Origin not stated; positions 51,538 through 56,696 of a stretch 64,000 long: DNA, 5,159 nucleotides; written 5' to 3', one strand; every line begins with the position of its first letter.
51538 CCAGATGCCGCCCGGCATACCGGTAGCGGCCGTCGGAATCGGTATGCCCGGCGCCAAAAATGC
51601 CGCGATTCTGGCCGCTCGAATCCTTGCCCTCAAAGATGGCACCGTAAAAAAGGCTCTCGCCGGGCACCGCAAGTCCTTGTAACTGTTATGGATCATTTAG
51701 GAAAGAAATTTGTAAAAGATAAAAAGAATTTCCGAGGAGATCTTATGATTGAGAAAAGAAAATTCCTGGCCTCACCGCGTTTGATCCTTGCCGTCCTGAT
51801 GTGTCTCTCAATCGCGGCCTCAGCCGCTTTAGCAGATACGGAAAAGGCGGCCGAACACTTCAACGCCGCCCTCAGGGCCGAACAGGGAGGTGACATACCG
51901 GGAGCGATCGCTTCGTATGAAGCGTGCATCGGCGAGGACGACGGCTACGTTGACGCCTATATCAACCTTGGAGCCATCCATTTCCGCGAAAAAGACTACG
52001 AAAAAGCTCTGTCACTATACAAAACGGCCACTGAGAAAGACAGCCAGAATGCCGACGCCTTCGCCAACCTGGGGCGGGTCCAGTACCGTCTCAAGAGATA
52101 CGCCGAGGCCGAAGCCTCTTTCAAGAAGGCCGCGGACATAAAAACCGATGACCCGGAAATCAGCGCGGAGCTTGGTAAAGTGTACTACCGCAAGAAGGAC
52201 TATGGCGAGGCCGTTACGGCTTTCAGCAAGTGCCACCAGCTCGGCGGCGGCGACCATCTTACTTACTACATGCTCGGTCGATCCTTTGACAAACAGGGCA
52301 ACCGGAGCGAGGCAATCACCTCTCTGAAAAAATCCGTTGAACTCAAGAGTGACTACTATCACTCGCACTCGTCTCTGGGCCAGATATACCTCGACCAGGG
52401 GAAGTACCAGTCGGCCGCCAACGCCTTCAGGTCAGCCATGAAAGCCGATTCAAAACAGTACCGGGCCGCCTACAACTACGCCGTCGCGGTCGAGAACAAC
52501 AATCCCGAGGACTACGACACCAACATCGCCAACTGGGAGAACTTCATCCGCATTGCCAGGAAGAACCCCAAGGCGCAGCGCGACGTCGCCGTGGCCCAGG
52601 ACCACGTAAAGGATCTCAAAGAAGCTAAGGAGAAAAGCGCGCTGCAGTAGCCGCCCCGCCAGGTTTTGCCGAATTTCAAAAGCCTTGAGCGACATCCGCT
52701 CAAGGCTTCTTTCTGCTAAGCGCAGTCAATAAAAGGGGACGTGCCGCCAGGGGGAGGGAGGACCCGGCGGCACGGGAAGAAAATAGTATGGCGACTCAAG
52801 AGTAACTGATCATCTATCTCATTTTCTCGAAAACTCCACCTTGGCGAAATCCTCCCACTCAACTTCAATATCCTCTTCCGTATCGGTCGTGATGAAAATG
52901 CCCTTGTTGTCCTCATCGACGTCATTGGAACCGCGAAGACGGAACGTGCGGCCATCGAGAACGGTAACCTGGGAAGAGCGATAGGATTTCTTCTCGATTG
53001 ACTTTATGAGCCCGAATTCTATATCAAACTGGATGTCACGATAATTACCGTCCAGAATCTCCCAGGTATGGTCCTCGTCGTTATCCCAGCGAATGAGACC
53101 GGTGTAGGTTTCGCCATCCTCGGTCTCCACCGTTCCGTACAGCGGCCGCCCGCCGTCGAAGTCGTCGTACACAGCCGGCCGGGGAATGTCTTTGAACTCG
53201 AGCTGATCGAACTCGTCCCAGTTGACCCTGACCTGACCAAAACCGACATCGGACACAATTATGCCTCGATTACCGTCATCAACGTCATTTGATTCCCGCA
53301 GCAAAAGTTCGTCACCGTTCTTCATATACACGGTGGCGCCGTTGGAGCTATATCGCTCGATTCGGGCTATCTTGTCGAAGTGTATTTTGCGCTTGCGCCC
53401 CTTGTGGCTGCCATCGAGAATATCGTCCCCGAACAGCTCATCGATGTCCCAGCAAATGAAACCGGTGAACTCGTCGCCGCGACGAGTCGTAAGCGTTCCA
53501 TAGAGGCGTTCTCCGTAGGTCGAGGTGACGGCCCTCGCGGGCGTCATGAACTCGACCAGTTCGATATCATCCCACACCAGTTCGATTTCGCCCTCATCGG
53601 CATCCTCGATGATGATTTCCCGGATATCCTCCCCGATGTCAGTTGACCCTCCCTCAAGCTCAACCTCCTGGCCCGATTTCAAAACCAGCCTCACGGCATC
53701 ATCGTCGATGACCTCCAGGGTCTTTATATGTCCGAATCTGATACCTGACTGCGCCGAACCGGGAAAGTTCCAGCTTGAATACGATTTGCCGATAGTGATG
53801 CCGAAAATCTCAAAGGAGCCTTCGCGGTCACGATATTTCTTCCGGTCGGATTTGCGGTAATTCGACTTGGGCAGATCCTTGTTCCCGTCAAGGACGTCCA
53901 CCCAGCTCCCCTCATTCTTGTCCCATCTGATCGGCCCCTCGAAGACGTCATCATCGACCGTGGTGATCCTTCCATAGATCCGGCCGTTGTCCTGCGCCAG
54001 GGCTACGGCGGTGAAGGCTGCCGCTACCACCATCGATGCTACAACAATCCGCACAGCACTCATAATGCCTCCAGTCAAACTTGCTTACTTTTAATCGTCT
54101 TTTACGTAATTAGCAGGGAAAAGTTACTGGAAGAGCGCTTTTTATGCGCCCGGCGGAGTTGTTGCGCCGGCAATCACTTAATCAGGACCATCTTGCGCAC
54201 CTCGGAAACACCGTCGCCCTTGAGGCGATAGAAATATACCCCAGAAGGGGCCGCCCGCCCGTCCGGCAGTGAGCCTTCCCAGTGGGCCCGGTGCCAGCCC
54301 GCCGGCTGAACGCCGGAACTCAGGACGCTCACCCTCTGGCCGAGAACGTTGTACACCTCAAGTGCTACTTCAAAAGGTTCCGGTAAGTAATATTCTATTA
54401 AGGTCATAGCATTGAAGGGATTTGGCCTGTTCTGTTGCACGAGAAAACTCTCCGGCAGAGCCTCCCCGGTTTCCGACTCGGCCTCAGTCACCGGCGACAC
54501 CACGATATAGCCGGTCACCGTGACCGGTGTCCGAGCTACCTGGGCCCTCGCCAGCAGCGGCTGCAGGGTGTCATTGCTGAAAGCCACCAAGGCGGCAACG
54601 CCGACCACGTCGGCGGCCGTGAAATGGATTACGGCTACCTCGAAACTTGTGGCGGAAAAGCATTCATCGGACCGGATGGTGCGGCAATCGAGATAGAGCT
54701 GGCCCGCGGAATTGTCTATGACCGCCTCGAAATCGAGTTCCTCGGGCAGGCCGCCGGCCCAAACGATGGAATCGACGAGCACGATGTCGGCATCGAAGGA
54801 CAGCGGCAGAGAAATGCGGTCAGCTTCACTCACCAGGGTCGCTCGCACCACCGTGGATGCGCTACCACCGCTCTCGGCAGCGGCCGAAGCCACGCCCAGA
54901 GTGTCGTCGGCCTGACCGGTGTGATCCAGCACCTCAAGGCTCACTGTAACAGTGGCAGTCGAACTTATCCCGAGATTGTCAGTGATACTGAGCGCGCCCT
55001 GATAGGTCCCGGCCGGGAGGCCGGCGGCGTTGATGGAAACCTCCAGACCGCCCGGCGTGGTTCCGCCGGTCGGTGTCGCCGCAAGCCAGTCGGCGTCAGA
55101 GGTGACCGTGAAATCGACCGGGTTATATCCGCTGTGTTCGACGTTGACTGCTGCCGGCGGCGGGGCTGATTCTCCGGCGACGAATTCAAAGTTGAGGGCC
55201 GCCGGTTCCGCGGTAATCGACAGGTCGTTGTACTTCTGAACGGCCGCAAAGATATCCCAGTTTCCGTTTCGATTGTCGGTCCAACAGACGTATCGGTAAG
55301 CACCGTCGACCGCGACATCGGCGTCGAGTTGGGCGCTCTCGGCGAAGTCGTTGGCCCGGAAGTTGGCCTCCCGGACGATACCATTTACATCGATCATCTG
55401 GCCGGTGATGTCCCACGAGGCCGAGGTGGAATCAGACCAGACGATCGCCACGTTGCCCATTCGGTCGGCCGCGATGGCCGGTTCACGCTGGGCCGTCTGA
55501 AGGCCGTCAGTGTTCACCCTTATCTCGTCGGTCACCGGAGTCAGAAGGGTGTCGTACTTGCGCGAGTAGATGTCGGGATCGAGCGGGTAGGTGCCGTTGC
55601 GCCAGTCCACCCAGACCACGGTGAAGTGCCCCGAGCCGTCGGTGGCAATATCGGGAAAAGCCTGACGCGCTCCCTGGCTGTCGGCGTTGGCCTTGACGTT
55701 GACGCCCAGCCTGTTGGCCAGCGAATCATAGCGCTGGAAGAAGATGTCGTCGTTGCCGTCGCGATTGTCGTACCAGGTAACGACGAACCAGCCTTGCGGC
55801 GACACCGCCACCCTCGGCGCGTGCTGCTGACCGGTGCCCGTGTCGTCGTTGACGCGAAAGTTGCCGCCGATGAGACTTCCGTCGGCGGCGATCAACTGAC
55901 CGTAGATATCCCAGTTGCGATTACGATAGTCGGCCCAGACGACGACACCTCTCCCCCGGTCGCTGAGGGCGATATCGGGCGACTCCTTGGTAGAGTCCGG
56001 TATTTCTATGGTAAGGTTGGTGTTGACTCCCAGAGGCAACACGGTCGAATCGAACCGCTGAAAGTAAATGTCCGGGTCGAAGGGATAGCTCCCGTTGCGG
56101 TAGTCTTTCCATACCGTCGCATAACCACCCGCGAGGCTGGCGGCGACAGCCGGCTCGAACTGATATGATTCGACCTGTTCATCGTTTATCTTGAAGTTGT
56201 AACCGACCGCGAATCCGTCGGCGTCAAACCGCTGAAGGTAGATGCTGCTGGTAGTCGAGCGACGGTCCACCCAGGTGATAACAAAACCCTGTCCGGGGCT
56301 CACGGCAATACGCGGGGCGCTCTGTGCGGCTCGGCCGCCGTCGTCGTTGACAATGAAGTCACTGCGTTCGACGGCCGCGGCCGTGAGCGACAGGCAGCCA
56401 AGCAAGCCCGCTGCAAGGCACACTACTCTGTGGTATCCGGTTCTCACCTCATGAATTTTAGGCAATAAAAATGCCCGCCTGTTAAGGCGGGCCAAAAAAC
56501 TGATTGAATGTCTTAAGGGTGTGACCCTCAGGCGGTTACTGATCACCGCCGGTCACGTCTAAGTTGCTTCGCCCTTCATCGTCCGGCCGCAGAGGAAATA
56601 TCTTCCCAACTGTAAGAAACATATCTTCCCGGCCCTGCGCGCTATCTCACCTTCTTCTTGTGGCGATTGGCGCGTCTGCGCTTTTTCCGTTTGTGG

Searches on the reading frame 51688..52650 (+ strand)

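Call 28: search_protein_families(library=pfam, proteins=[window:51688-52650:+], max_evalue=0.00001)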
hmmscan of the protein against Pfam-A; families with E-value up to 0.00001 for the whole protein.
window:51688-52650:+ (320 aa): 18 families
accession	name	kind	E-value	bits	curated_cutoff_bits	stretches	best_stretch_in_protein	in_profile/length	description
PF07719.23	TPR_2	-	3.4e-31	105.2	27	1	89-121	2-34/34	Tetratricopeptide repeat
PF00515.34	TPR_1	-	1.5e-27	94.7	27.8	1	88-121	1-34/34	Tetratricopeptide repeat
PF13432.12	TPR_16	-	5.2e-27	94.4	32.7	3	103-156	12-65/65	Tetratricopeptide repeat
PF13424.12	TPR_12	-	3.9e-24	85.1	30.1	1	161-220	8-75/77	Tetratricopeptide repeat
PF13414.12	TPR_11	-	3.3e-23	81.5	26.8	1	99-135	5-41/42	TPR repeat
PF13181.12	TPR_8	-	3.5e-23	80.2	25.7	0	192-222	3-33/34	Tetratricopeptide repeat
PF14559.12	TPR_19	-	1.4e-21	77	25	1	99-160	2-63/68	Tetratricopeptide repeat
PF13176.12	TPR_7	-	1.3e-17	62.7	27.9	0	226-251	1-26/36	Tetratricopeptide repeat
PF13428.12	TPR_14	-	3.3e-16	58.6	23.5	0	89-130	2-43/44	Tetratricopeptide repeat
PF13431.12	TPR_17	-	2.2e-15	56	24.4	0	110-143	1-34/34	Tetratricopeptide repeat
PF23914.1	TPR_CcmH_CycH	-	7.4e-15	55.6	42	0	189-293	49-154/158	Cytochrome c-type biogenesis protein H TPR domain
PF12895.13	ANAPC3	-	1.2e-14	54.8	27.2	1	80-147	15-81/82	Anaphase-promoting complex, cyclosome, subunit 3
PF13374.12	TPR_10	-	7.8e-14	51.6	27.5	0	122-151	2-31/42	Tetratricopeptide repeat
PF13174.12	TPR_6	-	3.6e-12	46.5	26.3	0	193-215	3-25/33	Tetratricopeptide repeat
PF13371.12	TPR_9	-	1.9e-08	34.6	35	0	94-158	1-65/73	Tetratricopeptide repeat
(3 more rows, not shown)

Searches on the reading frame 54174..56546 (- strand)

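Call 28: search_protein_families(library=pfam, proteins=[window:54174-56546:-], max_evalue=0.00001)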
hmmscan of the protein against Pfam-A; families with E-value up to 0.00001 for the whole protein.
window:54174-56546:- (790 aa): 2 families
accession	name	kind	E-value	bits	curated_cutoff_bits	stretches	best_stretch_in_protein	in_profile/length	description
PF13860.13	FlgD_ig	-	5e-08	33.2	27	1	717-775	14-73/79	FlgD Ig-like domain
PF19190.6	BACON_2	-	3.4e-07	30.5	25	1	445-536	3-92/94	Viral BACON domain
